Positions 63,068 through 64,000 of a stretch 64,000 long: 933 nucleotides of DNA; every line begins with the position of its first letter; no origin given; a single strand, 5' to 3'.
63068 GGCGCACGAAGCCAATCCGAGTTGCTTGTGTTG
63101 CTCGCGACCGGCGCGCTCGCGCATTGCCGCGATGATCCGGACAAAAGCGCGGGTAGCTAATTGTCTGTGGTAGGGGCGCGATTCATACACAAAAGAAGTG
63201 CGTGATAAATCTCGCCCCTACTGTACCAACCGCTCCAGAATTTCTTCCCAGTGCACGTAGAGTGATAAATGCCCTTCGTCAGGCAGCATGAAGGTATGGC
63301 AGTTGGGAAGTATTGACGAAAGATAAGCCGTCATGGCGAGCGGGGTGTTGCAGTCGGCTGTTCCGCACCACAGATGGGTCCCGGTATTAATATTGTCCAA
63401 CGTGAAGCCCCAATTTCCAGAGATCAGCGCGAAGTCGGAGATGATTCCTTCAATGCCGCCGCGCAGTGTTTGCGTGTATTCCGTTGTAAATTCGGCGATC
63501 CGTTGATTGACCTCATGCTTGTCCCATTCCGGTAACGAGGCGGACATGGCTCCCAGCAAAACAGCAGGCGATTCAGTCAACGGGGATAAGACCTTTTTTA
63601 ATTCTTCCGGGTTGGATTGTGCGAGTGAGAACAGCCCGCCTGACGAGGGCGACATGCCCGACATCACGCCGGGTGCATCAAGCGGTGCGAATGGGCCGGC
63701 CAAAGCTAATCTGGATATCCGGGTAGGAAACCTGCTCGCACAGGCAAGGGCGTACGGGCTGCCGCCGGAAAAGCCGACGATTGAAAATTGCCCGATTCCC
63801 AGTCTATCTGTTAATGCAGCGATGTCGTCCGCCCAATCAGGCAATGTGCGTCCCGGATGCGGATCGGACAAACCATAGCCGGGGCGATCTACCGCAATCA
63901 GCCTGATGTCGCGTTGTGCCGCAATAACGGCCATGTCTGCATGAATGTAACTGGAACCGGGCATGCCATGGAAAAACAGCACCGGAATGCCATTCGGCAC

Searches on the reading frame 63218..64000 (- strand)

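Call 81: search_protein_families(library=pfam, proteins=[window:63218-64000:-], max_evalue=0.00001)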
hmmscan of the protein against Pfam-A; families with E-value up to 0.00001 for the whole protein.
window:63218-64000:- (260 aa): 3 families
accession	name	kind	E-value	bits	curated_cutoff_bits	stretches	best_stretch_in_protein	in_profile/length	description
PF00561.26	Abhydrolase_1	-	1.5e-20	74.3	25.8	1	6-248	2-242/245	alpha/beta hydrolase fold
PF12697.13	Abhydrolase_6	-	8.2e-15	56.5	26.3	1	7-256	1-216/217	Alpha/beta hydrolase family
PF12146.15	Hydrolase_4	-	4.5e-08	33.1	27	1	7-111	7-121/239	Serine aminopeptidase, S33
